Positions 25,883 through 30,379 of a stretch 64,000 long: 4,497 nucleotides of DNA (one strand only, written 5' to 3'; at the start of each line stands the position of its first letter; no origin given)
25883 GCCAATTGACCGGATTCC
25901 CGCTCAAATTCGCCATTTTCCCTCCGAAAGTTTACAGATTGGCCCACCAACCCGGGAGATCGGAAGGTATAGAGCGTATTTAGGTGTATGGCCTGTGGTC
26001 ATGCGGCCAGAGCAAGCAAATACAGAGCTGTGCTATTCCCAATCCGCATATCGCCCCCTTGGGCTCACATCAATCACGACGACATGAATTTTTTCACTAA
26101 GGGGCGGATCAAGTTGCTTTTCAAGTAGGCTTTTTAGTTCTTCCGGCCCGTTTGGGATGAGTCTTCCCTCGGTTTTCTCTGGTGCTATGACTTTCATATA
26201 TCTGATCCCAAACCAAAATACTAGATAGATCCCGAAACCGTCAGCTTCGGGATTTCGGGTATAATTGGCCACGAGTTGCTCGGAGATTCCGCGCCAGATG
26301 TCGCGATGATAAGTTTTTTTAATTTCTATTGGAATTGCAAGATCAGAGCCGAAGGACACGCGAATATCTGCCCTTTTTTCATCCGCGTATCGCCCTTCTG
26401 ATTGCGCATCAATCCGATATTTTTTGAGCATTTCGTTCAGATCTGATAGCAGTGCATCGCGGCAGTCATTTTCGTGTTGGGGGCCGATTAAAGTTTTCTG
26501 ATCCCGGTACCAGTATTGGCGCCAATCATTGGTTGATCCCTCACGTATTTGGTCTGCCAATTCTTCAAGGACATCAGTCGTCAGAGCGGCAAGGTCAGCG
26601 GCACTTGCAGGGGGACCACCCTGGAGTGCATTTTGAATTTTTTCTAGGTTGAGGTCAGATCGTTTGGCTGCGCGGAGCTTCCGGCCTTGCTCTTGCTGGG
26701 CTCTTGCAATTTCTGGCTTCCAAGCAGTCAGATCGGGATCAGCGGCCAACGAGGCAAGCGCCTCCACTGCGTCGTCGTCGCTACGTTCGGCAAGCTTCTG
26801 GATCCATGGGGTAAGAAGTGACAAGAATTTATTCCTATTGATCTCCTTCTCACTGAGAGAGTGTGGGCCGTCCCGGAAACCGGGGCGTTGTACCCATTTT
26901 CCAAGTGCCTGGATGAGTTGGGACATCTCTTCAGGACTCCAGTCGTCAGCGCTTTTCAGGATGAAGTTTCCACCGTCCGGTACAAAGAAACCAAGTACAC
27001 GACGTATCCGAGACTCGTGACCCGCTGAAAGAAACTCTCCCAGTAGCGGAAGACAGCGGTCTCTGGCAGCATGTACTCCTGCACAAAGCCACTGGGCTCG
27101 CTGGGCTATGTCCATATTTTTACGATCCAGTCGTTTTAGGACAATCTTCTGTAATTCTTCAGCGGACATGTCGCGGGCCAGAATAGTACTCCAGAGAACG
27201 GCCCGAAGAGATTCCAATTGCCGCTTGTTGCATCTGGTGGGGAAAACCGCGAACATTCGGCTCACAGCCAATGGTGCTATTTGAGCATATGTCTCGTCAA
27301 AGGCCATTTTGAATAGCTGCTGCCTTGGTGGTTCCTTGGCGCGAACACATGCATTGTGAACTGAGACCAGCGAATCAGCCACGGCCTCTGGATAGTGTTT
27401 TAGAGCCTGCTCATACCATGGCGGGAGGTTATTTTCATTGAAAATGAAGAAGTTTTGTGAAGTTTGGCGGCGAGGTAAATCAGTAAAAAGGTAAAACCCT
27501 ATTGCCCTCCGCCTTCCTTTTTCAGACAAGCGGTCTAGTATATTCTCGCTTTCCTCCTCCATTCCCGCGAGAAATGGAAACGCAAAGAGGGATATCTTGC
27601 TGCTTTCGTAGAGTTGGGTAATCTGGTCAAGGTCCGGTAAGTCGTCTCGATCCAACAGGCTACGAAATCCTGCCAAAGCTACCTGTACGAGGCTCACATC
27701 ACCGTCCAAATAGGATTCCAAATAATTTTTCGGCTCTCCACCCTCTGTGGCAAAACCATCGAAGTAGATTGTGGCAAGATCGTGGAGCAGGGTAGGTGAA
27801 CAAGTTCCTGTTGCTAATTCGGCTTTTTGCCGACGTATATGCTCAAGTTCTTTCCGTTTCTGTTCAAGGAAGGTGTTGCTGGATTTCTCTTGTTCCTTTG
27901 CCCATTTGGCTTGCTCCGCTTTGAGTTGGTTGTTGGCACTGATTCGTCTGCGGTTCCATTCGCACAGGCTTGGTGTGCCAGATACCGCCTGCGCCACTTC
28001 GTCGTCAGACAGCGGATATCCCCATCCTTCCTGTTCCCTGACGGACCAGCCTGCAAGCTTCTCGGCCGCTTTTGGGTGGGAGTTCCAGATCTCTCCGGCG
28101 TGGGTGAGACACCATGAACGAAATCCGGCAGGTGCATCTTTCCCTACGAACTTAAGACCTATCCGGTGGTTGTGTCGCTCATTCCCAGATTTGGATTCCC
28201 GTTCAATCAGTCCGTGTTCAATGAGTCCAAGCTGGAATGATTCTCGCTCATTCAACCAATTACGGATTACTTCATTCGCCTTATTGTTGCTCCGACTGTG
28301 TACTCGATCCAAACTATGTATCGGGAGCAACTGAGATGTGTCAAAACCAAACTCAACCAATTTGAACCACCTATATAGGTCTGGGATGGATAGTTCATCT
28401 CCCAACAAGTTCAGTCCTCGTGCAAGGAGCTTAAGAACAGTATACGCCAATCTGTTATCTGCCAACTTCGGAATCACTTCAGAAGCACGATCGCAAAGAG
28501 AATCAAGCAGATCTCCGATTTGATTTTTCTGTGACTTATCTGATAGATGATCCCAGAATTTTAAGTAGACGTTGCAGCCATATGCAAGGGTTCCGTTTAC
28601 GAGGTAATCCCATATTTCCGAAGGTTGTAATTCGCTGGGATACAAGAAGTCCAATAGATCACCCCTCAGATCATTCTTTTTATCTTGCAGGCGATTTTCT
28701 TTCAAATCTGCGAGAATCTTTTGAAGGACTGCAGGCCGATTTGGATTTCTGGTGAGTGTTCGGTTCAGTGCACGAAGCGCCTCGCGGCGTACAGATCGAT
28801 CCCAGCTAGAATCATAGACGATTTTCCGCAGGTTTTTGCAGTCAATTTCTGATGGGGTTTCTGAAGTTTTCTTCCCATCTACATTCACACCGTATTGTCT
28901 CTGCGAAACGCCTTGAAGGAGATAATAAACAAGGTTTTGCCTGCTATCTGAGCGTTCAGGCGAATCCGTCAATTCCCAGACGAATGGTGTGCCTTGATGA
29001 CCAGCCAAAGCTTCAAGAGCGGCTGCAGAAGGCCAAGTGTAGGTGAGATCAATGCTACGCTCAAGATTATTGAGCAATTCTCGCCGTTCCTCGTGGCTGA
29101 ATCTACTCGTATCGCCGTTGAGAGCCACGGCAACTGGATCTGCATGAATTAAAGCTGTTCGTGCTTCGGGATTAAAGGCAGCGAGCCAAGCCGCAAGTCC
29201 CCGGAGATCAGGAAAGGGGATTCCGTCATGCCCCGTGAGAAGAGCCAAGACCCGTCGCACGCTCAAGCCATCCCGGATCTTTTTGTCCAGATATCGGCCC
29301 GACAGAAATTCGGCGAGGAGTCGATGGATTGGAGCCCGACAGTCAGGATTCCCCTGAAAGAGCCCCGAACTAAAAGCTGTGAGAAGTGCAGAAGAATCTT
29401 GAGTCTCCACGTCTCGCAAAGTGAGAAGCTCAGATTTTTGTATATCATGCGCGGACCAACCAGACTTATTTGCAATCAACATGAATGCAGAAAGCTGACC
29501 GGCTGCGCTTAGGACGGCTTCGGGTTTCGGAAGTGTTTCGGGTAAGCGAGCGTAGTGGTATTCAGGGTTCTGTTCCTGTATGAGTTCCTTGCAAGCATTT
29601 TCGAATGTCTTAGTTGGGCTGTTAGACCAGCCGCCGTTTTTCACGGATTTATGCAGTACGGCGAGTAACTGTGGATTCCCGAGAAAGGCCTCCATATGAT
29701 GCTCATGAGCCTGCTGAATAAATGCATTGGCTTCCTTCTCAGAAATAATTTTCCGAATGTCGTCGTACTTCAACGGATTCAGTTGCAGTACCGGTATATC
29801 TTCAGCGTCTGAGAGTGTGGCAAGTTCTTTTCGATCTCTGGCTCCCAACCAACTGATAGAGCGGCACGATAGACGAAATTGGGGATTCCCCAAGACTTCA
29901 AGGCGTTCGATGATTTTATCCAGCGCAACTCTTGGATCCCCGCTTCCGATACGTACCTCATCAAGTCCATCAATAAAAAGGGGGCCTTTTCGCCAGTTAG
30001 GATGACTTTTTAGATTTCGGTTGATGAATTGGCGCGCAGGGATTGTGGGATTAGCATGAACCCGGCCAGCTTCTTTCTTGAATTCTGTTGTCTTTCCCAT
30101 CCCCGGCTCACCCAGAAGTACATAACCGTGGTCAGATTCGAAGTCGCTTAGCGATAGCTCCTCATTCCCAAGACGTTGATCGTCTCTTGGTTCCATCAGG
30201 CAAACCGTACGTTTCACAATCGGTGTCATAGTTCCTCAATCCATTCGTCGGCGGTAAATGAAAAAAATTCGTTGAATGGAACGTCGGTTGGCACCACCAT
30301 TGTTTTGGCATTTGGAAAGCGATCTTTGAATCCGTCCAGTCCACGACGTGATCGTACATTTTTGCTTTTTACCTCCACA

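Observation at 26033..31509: Translationally coupled DUF4143-type AAA ATPase + 1398-aa NACHT-like STAND NTPase with a C-terminal nuclease: candidate undescribed defence system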

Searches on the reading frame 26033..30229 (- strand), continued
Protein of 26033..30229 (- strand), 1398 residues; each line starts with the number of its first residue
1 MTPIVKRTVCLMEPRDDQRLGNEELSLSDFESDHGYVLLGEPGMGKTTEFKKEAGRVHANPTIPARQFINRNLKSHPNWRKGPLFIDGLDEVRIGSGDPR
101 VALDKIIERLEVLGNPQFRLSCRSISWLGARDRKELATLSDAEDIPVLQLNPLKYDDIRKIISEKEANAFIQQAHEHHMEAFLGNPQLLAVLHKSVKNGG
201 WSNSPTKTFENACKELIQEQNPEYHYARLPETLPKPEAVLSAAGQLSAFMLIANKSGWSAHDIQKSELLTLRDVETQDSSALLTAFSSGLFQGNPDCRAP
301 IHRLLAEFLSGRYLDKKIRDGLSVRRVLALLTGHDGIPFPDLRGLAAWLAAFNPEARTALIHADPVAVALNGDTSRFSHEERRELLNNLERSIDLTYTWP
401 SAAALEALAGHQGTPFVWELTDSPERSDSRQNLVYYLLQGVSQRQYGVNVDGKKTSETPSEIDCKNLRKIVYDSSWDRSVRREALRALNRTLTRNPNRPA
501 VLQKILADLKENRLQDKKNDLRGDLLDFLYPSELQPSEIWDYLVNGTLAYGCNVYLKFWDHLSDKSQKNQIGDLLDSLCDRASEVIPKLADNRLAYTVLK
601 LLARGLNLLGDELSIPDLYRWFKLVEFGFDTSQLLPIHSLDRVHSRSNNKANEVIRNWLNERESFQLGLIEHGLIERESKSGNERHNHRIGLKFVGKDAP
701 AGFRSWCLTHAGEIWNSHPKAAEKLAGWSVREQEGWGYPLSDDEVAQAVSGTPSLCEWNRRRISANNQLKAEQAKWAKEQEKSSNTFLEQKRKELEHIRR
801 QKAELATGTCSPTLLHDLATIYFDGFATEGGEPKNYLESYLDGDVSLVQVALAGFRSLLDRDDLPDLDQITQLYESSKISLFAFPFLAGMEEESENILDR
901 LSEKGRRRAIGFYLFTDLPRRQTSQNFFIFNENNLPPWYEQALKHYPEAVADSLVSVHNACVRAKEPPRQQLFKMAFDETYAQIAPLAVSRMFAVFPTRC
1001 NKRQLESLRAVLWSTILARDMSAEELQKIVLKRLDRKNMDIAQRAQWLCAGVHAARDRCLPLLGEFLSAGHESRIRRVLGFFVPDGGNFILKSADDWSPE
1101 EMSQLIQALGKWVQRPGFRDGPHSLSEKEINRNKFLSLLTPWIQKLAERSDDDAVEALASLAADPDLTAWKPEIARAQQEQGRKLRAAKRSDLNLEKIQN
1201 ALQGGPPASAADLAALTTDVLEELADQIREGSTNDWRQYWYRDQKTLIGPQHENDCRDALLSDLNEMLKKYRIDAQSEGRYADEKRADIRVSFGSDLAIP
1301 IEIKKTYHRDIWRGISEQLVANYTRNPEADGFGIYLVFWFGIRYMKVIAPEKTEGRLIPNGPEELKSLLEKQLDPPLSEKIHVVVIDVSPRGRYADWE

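Call 40: find_encoding_contigs(protein=P0133, flank=5000, max_places=2)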
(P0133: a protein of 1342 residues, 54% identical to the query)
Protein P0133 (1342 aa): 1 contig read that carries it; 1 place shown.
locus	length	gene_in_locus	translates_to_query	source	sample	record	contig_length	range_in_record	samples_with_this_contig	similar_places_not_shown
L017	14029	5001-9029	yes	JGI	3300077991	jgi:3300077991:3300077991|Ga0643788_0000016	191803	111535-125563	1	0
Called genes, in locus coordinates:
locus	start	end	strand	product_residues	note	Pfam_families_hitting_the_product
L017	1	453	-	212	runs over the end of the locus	PF01292:Ni_hydr_CYTB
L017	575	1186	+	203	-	-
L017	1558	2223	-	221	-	-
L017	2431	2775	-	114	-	PF13560:HTH_31, PF13443:HTH_26 (weak), PF01381:HTH_3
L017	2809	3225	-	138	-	PF12844:HTH_19 (weak), PF13560:HTH_31 (weak), PF01381:HTH_3, PF13443:HTH_26 (weak)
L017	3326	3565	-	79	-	PF13560:HTH_31, PF12844:HTH_19 (faint), PF01381:HTH_3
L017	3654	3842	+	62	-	-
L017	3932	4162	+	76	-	-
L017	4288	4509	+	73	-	-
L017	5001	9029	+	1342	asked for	PF28130:DUF8371 (weak)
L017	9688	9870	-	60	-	-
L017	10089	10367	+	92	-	-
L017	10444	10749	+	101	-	-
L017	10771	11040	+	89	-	-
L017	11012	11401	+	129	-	-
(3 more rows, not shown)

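Call 72: find_related_loci(query=A1, collection=metagenome_contigs, flank=5000)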
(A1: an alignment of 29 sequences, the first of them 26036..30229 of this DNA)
Query A1 (1398 aa) in metagenome_contigs; peptide patterns used: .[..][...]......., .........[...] (x = any residue, [..] = any of these).
600 stretches matched a pattern (row limit reached: there are more); 3 encode a relative of the query (tblastn E <= 1e-3); 3 distinct loci.
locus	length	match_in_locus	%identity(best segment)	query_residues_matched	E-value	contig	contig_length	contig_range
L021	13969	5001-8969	29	16-1389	7e-137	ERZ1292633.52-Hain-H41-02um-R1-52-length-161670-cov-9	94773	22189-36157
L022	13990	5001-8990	33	4-1389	5e-42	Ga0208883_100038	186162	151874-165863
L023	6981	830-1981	25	37-389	5e-18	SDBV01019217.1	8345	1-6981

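Call 78: search_protein_families(library=ncbifam, proteins=[L021:4965-8978:+, L022:5001-9002:+], max_evalue=0.00001)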
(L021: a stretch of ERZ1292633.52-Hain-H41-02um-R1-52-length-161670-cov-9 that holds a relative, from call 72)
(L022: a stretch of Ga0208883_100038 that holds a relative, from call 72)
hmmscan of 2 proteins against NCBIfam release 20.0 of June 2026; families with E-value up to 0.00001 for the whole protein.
L021:4965-8978:+ (1338 aa): 2 families
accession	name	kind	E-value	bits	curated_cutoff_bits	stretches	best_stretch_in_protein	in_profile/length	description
NF058535.1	antiphage_EruA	equivalog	0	1067.7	1000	1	20-1335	13-1318/1318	NACHT domain-containing antiphage protein EruA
NF058534.1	antiphage_HyoA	equivalog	1e-54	185.8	1200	1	127-1324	188-1412/1430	NACHT domain-containing antiphage protein HyoA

L022:5001-9002:+ (1334 aa): 2 families
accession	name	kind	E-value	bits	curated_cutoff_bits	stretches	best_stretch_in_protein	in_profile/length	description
NF058535.1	antiphage_EruA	equivalog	0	1069.2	1000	1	19-1330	12-1318/1318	NACHT domain-containing antiphage protein EruA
NF058534.1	antiphage_HyoA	equivalog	1.6e-54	185.1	1200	1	136-1331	199-1429/1430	NACHT domain-containing antiphage protein HyoA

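Call 79: search_protein_families(library=padloc, proteins=[L021:3704-4957:+, L021:4965-8978:+, L003:6220-10140:+], max_evalue=0.00001)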
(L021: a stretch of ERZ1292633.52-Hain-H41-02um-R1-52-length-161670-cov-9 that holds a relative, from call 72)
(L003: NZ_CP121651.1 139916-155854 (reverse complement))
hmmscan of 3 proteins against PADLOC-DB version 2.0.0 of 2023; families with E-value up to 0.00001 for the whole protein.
L021:3704-4957:+ (418 aa): 7 families
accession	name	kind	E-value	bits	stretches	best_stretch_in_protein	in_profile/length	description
PDLC04791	PDC-S01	-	1.2e-168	558.9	1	1-417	1-394/395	-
PDLC04790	PDC-S01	-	1.3e-48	163.8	2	92-392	67-388/422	-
PDLC04789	PDC-S01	-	2.5e-36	123.5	1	101-398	71-364/375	-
PDLC04787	PDC-S01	-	3.1e-36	123.1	1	98-375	87-359/412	-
PDLC04788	PDC-S01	-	1.4e-18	65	1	180-392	179-400/448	-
PDLC04786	PDC-S01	-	3.7e-17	60.2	1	174-395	180-407/439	-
PDLC04792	PDC-S01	-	6.2e-09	32.9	0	4-52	3-51/452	-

L021:4965-8978:+ (1338 aa): 0 families

L003:6220-10140:+ (1307 aa): 0 families

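Call 85: find_related_loci(query=A1, collection=viral_contigs, flank=5000)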
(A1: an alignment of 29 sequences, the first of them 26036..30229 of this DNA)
Query A1 (1398 aa) in viral_contigs; peptide patterns used: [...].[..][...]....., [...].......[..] (x = any residue, [..] = any of these).
600 stretches matched a pattern (row limit reached: there are more); 2 encode a relative of the query (tblastn E <= 1e-3); 2 distinct loci.
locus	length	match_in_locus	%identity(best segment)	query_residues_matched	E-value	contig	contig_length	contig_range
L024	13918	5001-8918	34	27-1393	4e-35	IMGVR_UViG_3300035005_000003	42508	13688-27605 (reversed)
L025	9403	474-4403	23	23-1340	7e-12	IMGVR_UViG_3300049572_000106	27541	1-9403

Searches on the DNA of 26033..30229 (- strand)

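Call 89: search_dna_similar(query=L002:5923-9900:+, collection=ecoli_genomes, mode=distant, max_rows=10)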
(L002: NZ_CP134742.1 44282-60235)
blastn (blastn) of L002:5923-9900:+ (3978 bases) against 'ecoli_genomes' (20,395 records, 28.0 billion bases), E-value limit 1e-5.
No match.

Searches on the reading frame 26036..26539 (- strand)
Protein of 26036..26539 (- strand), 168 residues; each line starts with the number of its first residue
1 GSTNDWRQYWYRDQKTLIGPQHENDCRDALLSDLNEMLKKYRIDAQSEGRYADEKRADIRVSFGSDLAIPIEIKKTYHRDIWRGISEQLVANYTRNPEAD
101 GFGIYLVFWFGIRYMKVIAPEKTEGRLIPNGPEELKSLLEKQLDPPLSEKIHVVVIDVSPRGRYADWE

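Call 64: search_solved_structures(query=A4, max_evalue=10, show_alignments=3)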
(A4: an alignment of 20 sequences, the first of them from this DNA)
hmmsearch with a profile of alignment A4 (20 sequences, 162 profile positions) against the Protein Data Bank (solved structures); distinct sequences matched with E-value up to 10: 2.
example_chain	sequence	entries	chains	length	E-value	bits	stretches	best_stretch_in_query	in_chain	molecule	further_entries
2w3y_A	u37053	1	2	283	0.26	14.2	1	76-99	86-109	VIRULENCE FACTOR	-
9p9u_A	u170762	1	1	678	1.5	11.7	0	84-117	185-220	Epidermal growth factor receptor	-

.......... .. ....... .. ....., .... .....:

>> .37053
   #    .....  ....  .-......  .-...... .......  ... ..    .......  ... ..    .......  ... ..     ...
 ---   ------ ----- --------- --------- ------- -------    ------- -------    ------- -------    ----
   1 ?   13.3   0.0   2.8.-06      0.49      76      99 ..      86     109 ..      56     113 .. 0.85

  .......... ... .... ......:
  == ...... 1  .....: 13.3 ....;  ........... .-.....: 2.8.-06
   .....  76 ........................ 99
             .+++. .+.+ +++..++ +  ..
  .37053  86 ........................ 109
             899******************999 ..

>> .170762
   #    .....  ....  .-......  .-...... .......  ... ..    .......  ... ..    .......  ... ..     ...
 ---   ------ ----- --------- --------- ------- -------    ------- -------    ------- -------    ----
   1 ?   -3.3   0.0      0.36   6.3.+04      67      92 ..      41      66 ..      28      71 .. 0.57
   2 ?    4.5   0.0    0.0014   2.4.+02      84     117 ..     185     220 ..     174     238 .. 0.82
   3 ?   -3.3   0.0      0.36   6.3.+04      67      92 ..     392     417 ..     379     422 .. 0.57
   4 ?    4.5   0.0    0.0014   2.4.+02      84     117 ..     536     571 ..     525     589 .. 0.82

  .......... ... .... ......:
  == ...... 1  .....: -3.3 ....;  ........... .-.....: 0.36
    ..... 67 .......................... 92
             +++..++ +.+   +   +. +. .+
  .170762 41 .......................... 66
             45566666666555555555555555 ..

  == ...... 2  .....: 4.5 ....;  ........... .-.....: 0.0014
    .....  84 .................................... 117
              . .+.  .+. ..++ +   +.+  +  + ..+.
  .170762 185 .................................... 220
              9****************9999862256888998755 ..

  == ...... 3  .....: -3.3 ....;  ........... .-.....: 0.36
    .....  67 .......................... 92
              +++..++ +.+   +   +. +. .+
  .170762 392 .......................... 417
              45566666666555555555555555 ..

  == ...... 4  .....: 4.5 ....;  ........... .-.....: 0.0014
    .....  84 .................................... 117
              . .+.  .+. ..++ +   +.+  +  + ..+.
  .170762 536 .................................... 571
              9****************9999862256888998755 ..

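Call 65: search_protein_families(library=pfam, alignment_id=A4, max_evalue=10)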
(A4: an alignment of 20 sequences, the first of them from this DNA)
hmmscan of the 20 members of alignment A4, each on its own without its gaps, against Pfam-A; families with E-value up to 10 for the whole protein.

A. member 1, seq(168 aa): 0 families

B. families by the number of members that match (of 20 scanned): 5 families
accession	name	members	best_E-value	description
PF20087.4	DUF6479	1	0.062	Family of unknown function (DUF6479)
PF18742.7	DpnII-MboI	1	0.11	REase_DpnII-MboI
PF13371.12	TPR_9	1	0.17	Tetratricopeptide repeat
PF23163.1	CSD_RNase_II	1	0.17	CSD-like barrel domain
PF01023.25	S_100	1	0.41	S-100/ICaBP type calcium binding domain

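Call 86: find_related_loci(query=A4, collection=viral_contigs, flank=8000)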
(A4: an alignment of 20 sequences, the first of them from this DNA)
Query A4 (168 aa) in viral_contigs; peptide patterns used: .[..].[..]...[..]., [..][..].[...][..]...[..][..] (x = any residue, [..] = any of these).
12 stretches matched a pattern; 4 encode a relative of the query (tblastn E <= 1e-3); 4 distinct loci.
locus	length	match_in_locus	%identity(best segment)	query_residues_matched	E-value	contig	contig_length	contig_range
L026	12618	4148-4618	38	2-159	3e-30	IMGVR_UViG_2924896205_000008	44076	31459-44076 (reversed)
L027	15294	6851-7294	39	6-159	1e-29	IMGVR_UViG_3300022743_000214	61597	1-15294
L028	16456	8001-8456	37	6-162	3e-27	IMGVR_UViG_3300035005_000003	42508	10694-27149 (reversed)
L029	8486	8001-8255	41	74-159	1e-14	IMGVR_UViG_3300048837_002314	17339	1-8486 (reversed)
